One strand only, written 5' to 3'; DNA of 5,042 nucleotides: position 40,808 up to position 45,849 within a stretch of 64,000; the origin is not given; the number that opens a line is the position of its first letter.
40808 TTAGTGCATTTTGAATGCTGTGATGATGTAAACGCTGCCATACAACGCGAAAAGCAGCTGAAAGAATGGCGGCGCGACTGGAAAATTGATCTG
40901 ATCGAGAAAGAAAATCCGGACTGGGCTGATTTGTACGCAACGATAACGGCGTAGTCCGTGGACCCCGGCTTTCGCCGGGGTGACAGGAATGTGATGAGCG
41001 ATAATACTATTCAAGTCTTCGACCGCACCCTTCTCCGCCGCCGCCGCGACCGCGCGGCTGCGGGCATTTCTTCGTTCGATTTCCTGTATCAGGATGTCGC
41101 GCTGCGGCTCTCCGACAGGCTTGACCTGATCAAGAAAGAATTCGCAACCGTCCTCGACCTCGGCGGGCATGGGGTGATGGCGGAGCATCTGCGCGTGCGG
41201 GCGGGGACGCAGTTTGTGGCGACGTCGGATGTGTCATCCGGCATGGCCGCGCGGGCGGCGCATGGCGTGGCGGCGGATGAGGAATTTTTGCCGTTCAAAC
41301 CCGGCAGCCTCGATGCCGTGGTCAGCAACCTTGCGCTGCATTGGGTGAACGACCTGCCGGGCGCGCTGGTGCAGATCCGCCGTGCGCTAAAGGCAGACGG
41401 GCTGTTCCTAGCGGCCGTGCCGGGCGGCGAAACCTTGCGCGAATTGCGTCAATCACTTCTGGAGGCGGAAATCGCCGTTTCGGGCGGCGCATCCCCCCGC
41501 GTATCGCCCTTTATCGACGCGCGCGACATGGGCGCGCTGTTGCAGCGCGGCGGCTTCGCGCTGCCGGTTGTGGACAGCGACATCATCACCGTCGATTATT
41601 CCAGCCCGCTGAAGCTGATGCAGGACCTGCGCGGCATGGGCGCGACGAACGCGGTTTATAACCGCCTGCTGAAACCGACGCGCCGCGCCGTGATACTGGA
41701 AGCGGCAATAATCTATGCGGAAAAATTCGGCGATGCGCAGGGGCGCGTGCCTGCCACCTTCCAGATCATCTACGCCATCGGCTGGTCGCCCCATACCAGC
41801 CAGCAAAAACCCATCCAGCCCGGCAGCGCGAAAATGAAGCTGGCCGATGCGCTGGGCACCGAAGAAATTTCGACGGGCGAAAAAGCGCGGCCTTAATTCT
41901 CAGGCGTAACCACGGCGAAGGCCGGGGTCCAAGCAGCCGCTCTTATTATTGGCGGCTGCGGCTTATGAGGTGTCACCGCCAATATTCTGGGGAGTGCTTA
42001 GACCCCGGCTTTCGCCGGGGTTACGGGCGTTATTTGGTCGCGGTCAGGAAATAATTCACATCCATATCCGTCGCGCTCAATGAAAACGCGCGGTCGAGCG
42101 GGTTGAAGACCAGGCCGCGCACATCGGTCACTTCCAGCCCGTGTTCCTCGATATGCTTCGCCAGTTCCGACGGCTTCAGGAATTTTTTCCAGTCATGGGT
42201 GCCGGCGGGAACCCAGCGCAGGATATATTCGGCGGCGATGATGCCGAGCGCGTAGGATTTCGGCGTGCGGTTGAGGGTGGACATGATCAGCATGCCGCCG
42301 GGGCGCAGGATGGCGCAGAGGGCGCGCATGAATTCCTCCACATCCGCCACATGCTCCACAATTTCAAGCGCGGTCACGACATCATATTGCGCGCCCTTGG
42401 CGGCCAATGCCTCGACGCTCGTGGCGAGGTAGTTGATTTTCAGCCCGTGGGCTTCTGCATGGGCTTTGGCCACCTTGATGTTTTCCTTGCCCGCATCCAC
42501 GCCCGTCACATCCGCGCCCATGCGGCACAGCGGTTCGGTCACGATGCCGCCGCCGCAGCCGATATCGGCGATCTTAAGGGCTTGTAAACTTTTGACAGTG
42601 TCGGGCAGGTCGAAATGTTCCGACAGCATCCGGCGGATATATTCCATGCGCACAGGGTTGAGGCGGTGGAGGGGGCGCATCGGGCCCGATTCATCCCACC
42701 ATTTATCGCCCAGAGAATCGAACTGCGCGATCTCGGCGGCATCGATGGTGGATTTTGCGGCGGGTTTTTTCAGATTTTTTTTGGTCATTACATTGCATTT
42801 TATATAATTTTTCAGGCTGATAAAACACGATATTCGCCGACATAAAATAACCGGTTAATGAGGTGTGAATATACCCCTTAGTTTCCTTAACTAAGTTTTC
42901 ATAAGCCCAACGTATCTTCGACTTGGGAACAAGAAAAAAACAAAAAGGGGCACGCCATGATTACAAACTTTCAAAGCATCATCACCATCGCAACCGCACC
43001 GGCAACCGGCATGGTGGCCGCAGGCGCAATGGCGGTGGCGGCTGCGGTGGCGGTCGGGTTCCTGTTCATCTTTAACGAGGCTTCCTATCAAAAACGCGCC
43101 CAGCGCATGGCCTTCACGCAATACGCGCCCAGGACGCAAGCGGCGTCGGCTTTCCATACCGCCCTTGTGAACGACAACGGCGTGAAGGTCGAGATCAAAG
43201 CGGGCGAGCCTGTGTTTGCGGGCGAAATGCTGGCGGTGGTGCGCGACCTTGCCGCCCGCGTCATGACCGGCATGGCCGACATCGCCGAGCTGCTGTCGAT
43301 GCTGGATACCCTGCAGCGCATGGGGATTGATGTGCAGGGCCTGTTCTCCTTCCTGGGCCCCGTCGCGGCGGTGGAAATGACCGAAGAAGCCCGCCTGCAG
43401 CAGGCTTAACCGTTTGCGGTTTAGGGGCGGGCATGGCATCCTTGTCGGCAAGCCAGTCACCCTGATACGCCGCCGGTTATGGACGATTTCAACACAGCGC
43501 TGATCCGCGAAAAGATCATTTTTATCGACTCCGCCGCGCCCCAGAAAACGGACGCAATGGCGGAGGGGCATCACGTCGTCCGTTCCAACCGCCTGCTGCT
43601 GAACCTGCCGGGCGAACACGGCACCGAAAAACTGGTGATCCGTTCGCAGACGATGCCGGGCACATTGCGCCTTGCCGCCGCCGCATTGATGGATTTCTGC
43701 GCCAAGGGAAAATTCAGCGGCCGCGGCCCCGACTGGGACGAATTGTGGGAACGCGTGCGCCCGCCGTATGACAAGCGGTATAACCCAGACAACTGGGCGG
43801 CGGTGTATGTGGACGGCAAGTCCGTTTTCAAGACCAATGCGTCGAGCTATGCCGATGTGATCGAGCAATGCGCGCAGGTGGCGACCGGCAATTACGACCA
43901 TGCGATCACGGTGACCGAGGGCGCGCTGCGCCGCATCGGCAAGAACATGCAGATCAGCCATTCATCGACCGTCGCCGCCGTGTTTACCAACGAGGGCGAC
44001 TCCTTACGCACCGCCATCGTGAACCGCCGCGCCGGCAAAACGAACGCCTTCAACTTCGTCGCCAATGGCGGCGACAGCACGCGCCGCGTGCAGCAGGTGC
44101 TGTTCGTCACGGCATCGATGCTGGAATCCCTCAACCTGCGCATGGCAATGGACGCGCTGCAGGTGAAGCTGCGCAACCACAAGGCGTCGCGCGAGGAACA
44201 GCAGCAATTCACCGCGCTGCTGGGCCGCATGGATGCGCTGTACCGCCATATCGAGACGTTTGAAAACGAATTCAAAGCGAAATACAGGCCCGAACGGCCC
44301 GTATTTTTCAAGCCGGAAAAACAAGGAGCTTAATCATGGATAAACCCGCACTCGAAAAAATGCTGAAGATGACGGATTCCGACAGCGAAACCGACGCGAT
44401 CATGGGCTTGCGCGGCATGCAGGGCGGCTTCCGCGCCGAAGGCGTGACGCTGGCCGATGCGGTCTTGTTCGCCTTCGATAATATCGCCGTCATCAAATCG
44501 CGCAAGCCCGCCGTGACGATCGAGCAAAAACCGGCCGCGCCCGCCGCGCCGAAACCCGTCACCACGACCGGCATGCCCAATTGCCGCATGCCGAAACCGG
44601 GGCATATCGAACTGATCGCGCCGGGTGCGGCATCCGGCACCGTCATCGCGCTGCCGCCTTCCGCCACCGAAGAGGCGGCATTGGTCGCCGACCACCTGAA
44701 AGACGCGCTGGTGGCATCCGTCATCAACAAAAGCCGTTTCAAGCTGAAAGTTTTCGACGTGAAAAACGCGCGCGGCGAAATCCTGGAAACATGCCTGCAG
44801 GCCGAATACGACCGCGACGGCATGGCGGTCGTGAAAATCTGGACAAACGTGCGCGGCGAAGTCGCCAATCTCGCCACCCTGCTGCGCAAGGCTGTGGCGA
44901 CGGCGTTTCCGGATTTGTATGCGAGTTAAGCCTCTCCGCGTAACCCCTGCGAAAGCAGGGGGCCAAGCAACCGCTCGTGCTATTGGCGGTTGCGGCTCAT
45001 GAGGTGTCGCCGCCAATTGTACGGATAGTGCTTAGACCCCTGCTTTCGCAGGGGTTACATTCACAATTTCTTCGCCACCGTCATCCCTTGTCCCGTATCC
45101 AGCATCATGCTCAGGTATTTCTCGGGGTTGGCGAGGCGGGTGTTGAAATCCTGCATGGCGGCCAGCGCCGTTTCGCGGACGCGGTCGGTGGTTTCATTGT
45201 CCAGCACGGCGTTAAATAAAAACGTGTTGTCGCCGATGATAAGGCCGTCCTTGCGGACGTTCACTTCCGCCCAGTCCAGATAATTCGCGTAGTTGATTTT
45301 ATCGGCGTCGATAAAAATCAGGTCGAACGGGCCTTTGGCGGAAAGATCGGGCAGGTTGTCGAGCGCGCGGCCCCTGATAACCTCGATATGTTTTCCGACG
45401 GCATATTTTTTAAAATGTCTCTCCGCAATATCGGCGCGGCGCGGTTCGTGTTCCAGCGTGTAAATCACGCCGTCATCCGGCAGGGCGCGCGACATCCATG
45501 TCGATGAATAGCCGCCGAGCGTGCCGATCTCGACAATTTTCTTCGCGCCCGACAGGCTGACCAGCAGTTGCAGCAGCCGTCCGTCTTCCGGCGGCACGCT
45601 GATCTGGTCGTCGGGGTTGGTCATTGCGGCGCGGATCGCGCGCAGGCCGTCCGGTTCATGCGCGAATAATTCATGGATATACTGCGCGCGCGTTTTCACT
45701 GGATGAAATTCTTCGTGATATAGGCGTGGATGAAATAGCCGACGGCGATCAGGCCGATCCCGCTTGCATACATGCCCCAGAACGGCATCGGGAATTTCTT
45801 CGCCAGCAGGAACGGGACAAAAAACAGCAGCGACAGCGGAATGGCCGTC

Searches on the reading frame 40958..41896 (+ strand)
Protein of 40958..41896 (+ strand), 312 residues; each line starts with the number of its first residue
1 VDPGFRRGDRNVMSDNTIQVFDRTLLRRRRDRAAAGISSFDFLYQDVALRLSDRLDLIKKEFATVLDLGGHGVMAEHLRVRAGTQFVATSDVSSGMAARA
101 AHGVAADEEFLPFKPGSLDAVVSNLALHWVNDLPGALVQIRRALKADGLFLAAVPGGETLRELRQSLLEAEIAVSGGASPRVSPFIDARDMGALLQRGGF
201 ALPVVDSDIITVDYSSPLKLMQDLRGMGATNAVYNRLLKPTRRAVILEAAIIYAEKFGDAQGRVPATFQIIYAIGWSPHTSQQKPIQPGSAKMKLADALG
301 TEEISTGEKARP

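Call 15: search_protein_families(library=pfam, proteins=[window:40958-41896:+], max_evalue=0.001)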
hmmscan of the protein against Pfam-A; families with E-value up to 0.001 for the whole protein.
window:40958-41896:+ (312 aa): 5 families
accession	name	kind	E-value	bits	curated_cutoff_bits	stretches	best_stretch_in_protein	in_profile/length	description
PF13489.12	Methyltransf_23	-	1.5e-12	48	27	1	50-201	15-160/164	Methyltransferase domain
PF08241.18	Methyltransf_11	-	1.6e-12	48.4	21.2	1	67-151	2-94/95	Methyltransferase domain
PF13649.12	Methyltransf_25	-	6e-08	33.7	27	1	65-148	1-97/97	Methyltransferase domain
PF08242.18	Methyltransf_12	-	1.2e-05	26.4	30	1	70-150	6-98/98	Methyltransferase domain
PF13847.12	Methyltransf_31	-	0.00048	20.3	27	0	109-165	65-120/145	Methyltransferase domain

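Call 39: search_protein_families(library=ncbifam, proteins=[window:40958-41896:+], max_evalue=0.00001)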
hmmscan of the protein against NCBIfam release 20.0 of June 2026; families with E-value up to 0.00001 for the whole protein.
window:40958-41896:+ (312 aa): 3 families
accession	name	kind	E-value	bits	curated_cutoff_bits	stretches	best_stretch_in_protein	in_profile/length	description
TIGR02072.1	BioC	equivalog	8.5e-35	120.7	184.95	1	45-276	17-243/244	malonyl-ACP O-methyltransferase BioC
NF007610.0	PRK10258.1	equivalog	2.3e-15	56.6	342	1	32-272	15-245/251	malonyl-ACP O-methyltransferase BioC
NF045667.1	MTase_DVU1556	equivalog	1.5e-09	37.7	155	1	60-151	21-118/213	DVU_1556 family methyltransferase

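Call 70: search_protein_families(library=padloc, proteins=[window:40958-41896:+], max_evalue=0.01)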
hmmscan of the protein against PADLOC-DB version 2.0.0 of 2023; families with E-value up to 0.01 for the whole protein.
window:40958-41896:+ (312 aa): 1 family
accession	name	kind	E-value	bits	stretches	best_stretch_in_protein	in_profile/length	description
PDLC04134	mad2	-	0.00062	16.7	1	104-169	344-415/492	mads_2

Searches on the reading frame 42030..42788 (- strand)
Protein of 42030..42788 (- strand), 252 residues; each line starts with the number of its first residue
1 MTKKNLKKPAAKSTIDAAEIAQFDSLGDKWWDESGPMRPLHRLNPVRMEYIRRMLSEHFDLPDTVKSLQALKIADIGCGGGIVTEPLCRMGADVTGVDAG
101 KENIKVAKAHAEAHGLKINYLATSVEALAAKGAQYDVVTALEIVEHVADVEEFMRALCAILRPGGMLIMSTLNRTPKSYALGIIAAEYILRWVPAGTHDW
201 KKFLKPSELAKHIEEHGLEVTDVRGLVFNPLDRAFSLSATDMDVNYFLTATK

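Call 15: search_protein_families(library=pfam, proteins=[window:42030-42788:-], max_evalue=0.001)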
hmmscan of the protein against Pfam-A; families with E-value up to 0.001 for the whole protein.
window:42030-42788:- (252 aa): 12 families
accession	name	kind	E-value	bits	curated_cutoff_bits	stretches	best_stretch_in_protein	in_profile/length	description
PF08241.18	Methyltransf_11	-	4.4e-21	75.8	21.2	1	75-169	2-95/95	Methyltransferase domain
PF13489.12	Methyltransf_23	-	3.2e-19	69.7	27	1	72-222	25-163/164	Methyltransferase domain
PF13649.12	Methyltransf_25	-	1.3e-18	67.9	27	1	73-165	1-97/97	Methyltransferase domain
PF13847.12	Methyltransf_31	-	3.6e-15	56.4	27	1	70-202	4-127/145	Methyltransferase domain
PF08242.18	Methyltransf_12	-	6.1e-15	56.2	30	1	75-167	2-98/98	Methyltransferase domain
PF02353.26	CMAS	-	1.6e-08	34.6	27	1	72-224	65-216/273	Mycolic acid cyclopropane synthetase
PF01209.24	Ubie_methyltran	-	7e-07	29.3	20.1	1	64-169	42-151/233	ubiE/COQ5 methyltransferase family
PF06325.19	PrmA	-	1.4e-06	28.5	22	1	71-171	163-260/296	Ribosomal protein L11 methyltransferase (PrmA)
PF05401.17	NodS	-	8.7e-06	26.1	24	1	70-170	44-145/201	Nodulation protein S (NodS)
PF05175.20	MTS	-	1.1e-05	25.6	23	1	68-169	30-138/170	Methyltransferase small domain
PF03848.20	TehB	-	2.5e-05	24.2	20.4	1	55-141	16-102/193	Tellurite resistance protein TehB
PF08003.17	Methyltransf_9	-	4.1e-05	23.2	23.8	1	65-172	111-220/315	Protein of unknown function (DUF1698)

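Call 39: search_protein_families(library=ncbifam, proteins=[window:42030-42788:-], max_evalue=0.00001)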
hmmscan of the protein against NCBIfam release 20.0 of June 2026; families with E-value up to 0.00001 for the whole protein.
window:42030-42788:- (252 aa): 33 families (the best 25 are shown)
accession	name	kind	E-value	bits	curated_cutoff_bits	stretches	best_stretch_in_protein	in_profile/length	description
TIGR01983.1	UbiG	equivalog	5.5e-86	287.6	102.95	1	19-247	1-228/228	bifunctional 2-polyprenyl-6-hydroxyphenol methylase/3-demethylubiquinol 3-O-methyltransferase UbiG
NF043040.1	corrin_prot_MT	hypoth_equivalog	1.2e-13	51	180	1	70-174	42-152/216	corrinoid protein-associated methyltransferase CpaM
TIGR02072.1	BioC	equivalog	6.4e-13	49.1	184.95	1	67-172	32-135/244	malonyl-ACP O-methyltransferase BioC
NF045667.1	MTase_DVU1556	equivalog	1.4e-11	44.3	155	1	70-220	23-162/213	DVU_1556 family methyltransferase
TIGR02021.1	BchM-ChlM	equivalog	2.8e-11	43.2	158.9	1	61-151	48-137/218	magnesium protoporphyrin IX methyltransferase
NF053839.1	CPFASynBruc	equivalog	1.4e-10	40.8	600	1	71-224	176-323/410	cyclopropane fatty acid synthase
NF004851.0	PRK06202.1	equivalog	1.5e-10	40.9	243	1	67-191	58-186/237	hypothetical protein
NF007610.0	PRK10258.1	equivalog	2.2e-10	40.3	342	1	69-174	42-143/251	malonyl-ACP O-methyltransferase BioC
TIGR01934.1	MenG_MenH_UbiE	subfamily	2.4e-10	40.1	158.35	1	66-195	36-166/223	ubiquinone/menaquinone biosynthesis methyltransferase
NF040703.1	cyclopro_CfaB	exception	2.7e-10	39.6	650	1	72-226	162-317/393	C17 cyclopropane fatty acid synthase CfaB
NF001244.0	PRK00216.1-5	equivalog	1.3e-09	37.8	216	1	66-196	45-179/236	bifunctional demethylmenaquinone methyltransferase/2-methoxy-6-polyprenyl-1,4-benzoquinol methylase UbiE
NF041537.1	ArsM_AhpD_UU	exception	1.6e-09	37.1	510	1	72-170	79-181/345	arsenite methyltransferase/AhpD domain selenoprotein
NF008264.0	PRK11036.1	equivalog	2.3e-09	37.1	366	1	68-176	43-154/261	tRNA uridine 5-oxyacetic acid(34) methyltransferase CmoM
NF011650.0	PRK15068.1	equivalog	2.5e-08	33.2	209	1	63-172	116-228/324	tRNA 5-methoxyuridine(34)/uridine 5-oxyacetic acid(34) synthase CmoB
NF047649.1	MTase_UXPK_star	exception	4.1e-08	32.6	460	1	73-170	81-182/283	methyltransferase/UXPK-star double selenoprotein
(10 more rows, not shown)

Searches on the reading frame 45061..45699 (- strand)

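Call 15: search_protein_families(library=pfam, proteins=[window:45061-45699:-], max_evalue=0.001)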
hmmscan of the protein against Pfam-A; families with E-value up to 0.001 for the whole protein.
window:45061-45699:- (212 aa): 4 families
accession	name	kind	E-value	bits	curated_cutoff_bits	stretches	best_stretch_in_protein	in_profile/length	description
PF01596.23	Methyltransf_3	-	6.5e-40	137.1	22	1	23-211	16-203/204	O-methyltransferase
PF13578.12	Methyltransf_24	-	1.6e-14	55.1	26.3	1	56-158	1-104/105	Methyltransferase domain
PF01135.25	PCMT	-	3.5e-06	27.4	20.3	1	4-132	30-150/210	Protein-L-isoaspartate(D-aspartate) O-methyltransferase (PCMT)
PF08704.16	GCD14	-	6.5e-05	23.2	26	1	49-111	38-100/247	tRNA methyltransferase complex GCD14 subunit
